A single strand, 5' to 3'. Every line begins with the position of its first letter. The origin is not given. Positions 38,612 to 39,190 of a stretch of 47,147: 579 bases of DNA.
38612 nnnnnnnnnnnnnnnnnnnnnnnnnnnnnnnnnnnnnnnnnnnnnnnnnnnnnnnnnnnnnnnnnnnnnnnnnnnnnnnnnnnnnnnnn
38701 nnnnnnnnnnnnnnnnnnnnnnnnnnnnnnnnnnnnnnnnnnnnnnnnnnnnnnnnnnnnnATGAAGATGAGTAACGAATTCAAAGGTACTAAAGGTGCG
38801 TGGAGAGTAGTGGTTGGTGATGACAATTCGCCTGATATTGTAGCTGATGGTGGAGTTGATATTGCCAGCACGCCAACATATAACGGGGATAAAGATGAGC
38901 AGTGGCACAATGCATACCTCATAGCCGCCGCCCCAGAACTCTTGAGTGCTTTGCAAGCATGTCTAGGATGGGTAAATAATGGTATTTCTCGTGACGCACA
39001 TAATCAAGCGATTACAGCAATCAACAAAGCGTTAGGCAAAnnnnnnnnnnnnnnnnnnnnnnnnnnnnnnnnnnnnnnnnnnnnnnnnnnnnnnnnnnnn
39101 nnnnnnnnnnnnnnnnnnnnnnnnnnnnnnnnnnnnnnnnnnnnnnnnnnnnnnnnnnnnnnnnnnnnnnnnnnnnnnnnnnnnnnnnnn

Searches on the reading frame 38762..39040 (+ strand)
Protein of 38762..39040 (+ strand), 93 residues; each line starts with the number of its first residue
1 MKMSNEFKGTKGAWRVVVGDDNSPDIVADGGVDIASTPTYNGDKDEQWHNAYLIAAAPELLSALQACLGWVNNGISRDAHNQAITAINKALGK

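Call 6: search_protein_families(library=pfam, proteins=[window:38762-39040:+], max_evalue=1)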
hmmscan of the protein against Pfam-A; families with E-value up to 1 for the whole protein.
seq(93 aa): 0 families

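Call 7: search_protein_families(library=phrogs, proteins=[window:38762-39040:+], max_evalue=1)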
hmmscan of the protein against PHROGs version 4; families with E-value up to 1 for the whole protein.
seq(93 aa): 1 family
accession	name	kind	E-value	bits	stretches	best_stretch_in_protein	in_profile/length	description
phrog_1273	-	unknown function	1.1e-19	71.7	1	3-93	2-100/103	-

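Call 10: search_protein_families(library=ncbifam, proteins=[window:38762-39040:+], max_evalue=1)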
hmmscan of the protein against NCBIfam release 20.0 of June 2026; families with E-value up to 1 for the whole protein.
seq(93 aa): 0 families

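Call 11: search_solved_structures(query=window:38762-39040:+, max_evalue=10)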
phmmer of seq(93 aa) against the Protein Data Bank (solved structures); distinct sequences matched with E-value up to 10: 2.
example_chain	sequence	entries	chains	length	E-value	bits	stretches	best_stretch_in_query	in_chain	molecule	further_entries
4lgo_A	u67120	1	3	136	0.68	13.5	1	11-46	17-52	VompD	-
4fbr_A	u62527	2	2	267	1.5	12.4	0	9-43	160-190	Myxobacterial hemagglutinin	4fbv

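Call 55: search_dna_similar(query=window:38762-39040:+, collection=phages, mode=protein, max_evalue=0.001, rows=spread, max_rows=60)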
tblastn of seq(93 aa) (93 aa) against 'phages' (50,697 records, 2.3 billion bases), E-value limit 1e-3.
Records with a match: 72; places in all: 76; records where one place covers at least 80% of the query: 67.
Best place of each record, by identity: >=99% 2; <60% 70.
By first word of the organism name: Salmonella 29; Klebsiella 20; Escherichia 10; Flyfo 2; Kagunavirus 2; Shigella 2; Enterobacteria 2; Sashavirus 1; Yersinia 1; Proteus 1; and 2 more.
By host as written in the record: Salmonella sp. 9; Klebsiella pneumoniae 9; - 8; Escherichia coli 6; Salmonella enterica subsp. enterica serovar Kentucky 4; Salmonella enterica subsp. enterica serovar Enteritidis 4; Klebsiella pneumoniae DA591 4; Salmonella enterica subsp. enterica serovar Typhimurium 3; and 18 more.
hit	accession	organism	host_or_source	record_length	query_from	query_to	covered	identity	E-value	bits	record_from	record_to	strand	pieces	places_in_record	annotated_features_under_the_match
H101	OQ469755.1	Salmonella phage vB_SenS_ST1UNAM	Salmonella sp.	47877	1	93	100%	100.0%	2e-56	192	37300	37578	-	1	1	hypothetical protein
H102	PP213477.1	Escherichia phage vB_Eco_ZCEC08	Escherichia coli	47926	1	93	100%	100.0%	2e-56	192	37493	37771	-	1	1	hypothetical protein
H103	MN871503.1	Salmonella virus SeLz-2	Salmonella enterica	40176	6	93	95%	58.8%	4e-28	110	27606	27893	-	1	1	record has no annotation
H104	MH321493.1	Salmonella phage Skate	Salmonella enterica subsp. enterica ...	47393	6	93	95%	58.8%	4e-28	110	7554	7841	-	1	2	hypothetical protein | ribosome_binding_site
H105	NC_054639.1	Salmonella phage Skate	Salmonella enterica subsp. enterica ...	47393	6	93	95%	58.8%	4e-28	110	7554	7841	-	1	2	hypothetical protein | ribosome_binding_site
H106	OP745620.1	Salmonella phage INT55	Salmonella sp.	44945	6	93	95%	58.8%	5e-28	110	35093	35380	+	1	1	hypothetical protein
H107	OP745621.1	Salmonella phage INT59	Salmonella sp.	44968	6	93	95%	58.8%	5e-28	110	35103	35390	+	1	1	hypothetical protein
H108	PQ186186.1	Salmonella phage vB_CECAV_048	Salmonella enterica subsp. enterica ...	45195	6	93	95%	58.8%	5e-28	110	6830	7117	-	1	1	hypothetical protein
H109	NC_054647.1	Salmonella phage Akira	Salmonella enterica subsp. enterica ...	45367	6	93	95%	58.8%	5e-28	110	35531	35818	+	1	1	hypothetical protein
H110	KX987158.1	Salmonella phage vB_SenS_Sasha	Salmonella enterica subsp. enterica ...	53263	3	93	98%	56.0%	7e-25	101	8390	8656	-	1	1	hypothetical protein (x2) | ribosome_binding_site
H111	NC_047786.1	Salmonella phage vB_SenS_Sasha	Salmonella enterica subsp. enterica ...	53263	3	93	98%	56.0%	7e-25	101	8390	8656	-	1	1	hypothetical protein (x2) | ribosome_binding_site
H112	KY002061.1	Salmonella phage vB_SenS_Sergei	Salmonella enterica subsp. enterica ...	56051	3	93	98%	56.0%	1e-23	98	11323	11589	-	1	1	hypothetical protein | ribosome_binding_site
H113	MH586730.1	Salmonella phage Solent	Salmonella enterica subsp. enterica ...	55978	3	93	98%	56.0%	1e-23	98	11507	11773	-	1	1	hypothetical protein | ribosome_binding_site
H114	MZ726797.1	Escherichia phage vB_EcoS_AVIO78A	Escherichia coli O78 Strain ECL23026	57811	3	93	98%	55.1%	1e-25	103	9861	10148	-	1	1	hypothetical protein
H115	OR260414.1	Salmonella phage PSH-1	Salmonella sp.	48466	5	93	96%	54.1%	3e-26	105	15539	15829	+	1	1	record has no annotation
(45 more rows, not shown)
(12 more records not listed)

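Call 56: get_annotated_region(hit=H104, flank=2500)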
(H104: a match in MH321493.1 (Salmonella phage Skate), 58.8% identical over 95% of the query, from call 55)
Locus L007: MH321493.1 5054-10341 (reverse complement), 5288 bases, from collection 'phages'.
description: Salmonella phage Skate, complete genome.
organism: Salmonella phage Skate (NCBI taxid 2234035)
taxonomy: Viruses; Duplodnaviria; Heunggongvirae; Uroviricota; Caudoviricetes; Skatevirus; Skatevirus skate
host: Salmonella enterica subsp. enterica serovar Typhimurium; source: soil in the cattle holding pen of cattle harvest facility; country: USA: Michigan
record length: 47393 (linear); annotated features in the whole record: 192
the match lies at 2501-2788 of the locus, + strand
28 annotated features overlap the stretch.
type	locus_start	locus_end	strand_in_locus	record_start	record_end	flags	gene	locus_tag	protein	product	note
CDS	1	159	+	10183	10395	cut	-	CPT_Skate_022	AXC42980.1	hypothetical protein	YP_009322212.1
regulatory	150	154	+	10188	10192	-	-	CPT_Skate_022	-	ribosome_binding_site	CPT_Skate_021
CDS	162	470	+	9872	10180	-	-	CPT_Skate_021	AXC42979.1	hypothetical protein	-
regulatory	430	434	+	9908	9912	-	-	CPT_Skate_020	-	ribosome_binding_site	CPT_Skate_020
CDS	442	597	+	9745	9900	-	-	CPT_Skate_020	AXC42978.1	hypothetical protein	conserved in E1 and other phages like RTP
regulatory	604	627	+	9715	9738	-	-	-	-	terminator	-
CDS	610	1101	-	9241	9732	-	-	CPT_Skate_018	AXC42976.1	I-spanin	-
CDS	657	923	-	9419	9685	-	-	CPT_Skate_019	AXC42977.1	O-spanin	-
regulatory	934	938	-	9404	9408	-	-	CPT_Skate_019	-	ribosome_binding_site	CPT_Skate_019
CDS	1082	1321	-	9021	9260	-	-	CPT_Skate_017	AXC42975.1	class II holin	-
regulatory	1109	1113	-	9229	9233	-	-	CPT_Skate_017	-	ribosome_binding_site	CPT_Skate_018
CDS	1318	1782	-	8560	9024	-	-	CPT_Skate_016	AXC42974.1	endolysin/transglycosylase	lambda-P2 like endolysins; endolysin_transglycosylase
regulatory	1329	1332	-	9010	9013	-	-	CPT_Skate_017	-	ribosome_binding_site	CPT_Skate_017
CDS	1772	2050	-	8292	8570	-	-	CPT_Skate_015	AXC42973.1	endolysin/glycosidase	has Ex5Dx8T motif; endolysin_glycosidase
regulatory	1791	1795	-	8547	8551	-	-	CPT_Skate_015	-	ribosome_binding_site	CPT_Skate_016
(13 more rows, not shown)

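Call 80: search_protein_families(library=padloc, proteins=[window:38768-39040:+], max_evalue=1)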
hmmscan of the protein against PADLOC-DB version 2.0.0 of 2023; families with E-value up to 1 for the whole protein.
seq(91 aa): 0 families

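Call 89: predict_structure(alignment_id=A3)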
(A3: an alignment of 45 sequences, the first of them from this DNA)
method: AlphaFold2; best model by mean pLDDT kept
length: 91 residues; sequences in the alignment: 45
mean_pLDDT: 83.6   pTM: 0.73
mean pLDDT of the five models: 83.6, 82.9, 82.1, 81.4, 80.6
residues with pLDDT >= 90: 28; 70-90: 51; 50-70: 12; < 50: 0
segments of 3 or more residues with pLDDT < 50: none
pLDDT, mean of each block of 10 residues (from residue 1): 74 90 91 87 92 90 73 72 83 79
secondary structure, 60 per line:
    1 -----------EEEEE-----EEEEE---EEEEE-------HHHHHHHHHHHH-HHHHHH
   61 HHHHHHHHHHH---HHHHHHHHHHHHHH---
elements in order: E12-16 E22-26 E30-34 H42-53 H55-71 H75-88

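Call 92: fold_search(model_id=the predicted structure, library=pdb)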
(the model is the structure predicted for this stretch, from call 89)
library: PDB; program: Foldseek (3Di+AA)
matches with E <= 10: 278; with E <= 0.001: 0
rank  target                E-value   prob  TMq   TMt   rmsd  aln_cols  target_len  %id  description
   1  4nfg_A                3.6e-01  0.23  0.27  0.11  10.2        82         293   15  K13R mutant of horse cytochrome c and yeast cytochrome c peroxidase complex (released 2014-09-24)
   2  2ia8                  3.9e-01  0.20  0.27  0.10  10.6        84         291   12  Kinetic and Crystallographic Studies of a Redesigned Manganese-Binding Site in Cytochrome c Peroxidase (released 2007-08-28)
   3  6y1t                  3.9e-01  0.20  0.27  0.10  10.6        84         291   12  The crystal structure of engineered cytochrome c peroxidase from Saccharomyces cerevisiae with a Trp51 to S-Trp51 modifi (released 2021-06-16)
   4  1kxn                  5.0e-01  0.18  0.27  0.11  10.4        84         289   14  Crystal Structure of Cytochrome c Peroxidase with a Proposed Electron Transfer Pathway Excised to Form a Ligand Binding  (released 2002-03-06)
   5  1dse                  5.0e-01  0.18  0.27  0.11  10.5        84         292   14  CYTOCHROME C PEROXIDASE H175G MUTANT, IMIDAZOLE COMPLEX, WITH PHOSPHATE BOUND, PH 6, 100K (released 2001-03-07)
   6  1s6v_A                5.3e-01  0.18  0.27  0.11  10.4        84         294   14  Structure of a cytochrome c peroxidase-cytochrome c site specific cross-link (released 2004-04-27)
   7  1cmu                  5.3e-01  0.14  0.24  0.10  10.4        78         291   17  THE ROLE OF ASPARTATE-235 IN THE BINDING OF CATIONS TO AN ARTIFICIAL CAVITY AT THE RADICAL SITE OF CYTOCHROME C PEROXIDA (released 1995-07-10)
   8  1dj1                  6.0e-01  0.16  0.27  0.11  10.4        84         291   14  CRYSTAL STRUCTURE OF R48A MUTANT OF CYTOCHROME C PEROXIDASE (released 1999-12-10)
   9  4p4q_A                6.0e-01  0.16  0.27  0.11  10.4        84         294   14  Complex of yeast cytochrome c peroxidase (W191F) with iso-1 cytochrome c (released 2015-03-25)
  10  5cib_A                6.0e-01  0.15  0.25  0.10  10.8        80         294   16  Complex of yeast cytochrome c peroxidase (W191G) bound to 2,4-dimethylaniline with iso-1 cytochrome c (released 2016-08-03)
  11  1bva                  6.4e-01  0.16  0.28  0.11  10.6        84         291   15  MANGANESE BINDING MUTANT IN CYTOCHROME C PEROXIDASE (released 1998-12-23)
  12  6h08_B                6.4e-01  0.16  0.27  0.11  10.5        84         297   14  The crystal structure of engineered cytochrome c peroxidase from Saccharomyces cerevisiae with a His175Me-His proximal (released 2020-02-12)
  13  9q39                  6.4e-01  0.16  0.27  0.08  10.4        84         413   14  Structure of a sortase-linked cytochrome c peroxidase - cytochrome c fusion protein (released 2026-03-11)
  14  2rbu                  6.4e-01  0.15  0.26  0.10  10.6        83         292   12  Cytochrome C Peroxidase in complex with cyclopentane-carboximidamide (released 2008-03-18)
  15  3m23                  6.9e-01  0.15  0.27  0.11  10.5        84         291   14  Crystallographic and Single Crystal Spectral Analysis of the Peroxidase Ferryl Intermediate (released 2010-05-12)
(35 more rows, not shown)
